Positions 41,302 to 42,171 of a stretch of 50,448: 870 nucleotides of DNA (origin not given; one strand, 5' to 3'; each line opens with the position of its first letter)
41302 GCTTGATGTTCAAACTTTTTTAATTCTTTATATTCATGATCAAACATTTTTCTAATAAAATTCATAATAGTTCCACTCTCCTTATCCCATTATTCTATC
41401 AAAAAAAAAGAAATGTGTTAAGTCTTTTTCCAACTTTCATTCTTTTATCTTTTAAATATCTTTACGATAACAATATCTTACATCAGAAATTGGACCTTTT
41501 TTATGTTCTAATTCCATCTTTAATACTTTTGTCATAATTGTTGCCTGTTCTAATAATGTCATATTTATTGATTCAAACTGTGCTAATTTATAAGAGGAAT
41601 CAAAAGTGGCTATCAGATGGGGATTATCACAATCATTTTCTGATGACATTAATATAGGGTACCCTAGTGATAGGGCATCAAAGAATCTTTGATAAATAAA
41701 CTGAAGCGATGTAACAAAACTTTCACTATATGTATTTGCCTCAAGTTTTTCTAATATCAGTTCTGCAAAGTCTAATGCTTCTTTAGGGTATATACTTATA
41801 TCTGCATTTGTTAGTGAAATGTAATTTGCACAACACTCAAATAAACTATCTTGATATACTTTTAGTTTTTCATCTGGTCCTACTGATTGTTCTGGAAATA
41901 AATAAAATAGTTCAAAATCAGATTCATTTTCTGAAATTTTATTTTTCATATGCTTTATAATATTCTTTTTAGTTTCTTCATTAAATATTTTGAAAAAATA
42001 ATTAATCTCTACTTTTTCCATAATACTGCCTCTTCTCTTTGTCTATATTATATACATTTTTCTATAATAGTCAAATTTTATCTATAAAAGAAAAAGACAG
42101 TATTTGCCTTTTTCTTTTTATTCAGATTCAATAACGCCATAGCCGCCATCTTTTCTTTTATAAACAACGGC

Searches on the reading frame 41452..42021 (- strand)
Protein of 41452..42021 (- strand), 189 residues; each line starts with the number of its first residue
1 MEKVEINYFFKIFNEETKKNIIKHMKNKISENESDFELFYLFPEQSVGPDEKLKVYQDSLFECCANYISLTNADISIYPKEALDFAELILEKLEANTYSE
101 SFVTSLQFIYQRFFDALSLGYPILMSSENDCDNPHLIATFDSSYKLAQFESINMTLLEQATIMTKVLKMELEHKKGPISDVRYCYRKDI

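Call 34: find_encoding_contigs(protein=window:41452-42021:-, flank=10000, max_places=8)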
Protein window:41452-42021:- (189 aa): 3 contigs read that carry it; 2 places shown.
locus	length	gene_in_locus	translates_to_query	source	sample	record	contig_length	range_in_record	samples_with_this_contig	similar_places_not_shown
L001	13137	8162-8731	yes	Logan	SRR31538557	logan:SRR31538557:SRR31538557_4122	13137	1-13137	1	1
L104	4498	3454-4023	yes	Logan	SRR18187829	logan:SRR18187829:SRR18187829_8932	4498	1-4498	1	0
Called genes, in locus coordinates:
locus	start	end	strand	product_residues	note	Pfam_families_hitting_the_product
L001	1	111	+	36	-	?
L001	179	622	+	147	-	PF02502:LacAB_rpiB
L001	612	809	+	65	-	PF06612:DUF1146 (weak)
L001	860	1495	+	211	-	PF01551:Peptidase_M23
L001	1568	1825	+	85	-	PF12116:SpoIIID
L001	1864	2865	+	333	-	PF06723:MreB_Mbl, PF00022:Actin (weak), PF11104:PilM_2 (faint), PF00012:HSP70, PF06277:EutA (weak), PF14450:FtsA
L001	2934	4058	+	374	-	PF00953:Glycos_transf_4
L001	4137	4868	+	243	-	PF00072:Response_reg (faint), PF04397:LytTR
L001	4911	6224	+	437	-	PF14689:SPOB_a (weak), PF14501:HATPase_c_5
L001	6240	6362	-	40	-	-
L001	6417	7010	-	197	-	PF04647:AgrB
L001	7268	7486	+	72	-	PF00313:CSD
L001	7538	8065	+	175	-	PF02482:Ribosomal_S30AE, PF16321:Ribosom_S30AE_C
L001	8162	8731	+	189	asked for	-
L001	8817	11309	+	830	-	PF07517:SecA_DEAD, PF00270:DEAD (faint), PF01043:SecA_PP_bind, PF21090:P-loop_SecA, PF07516:SecA_SW, PF02810:SEC-C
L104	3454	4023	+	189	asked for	-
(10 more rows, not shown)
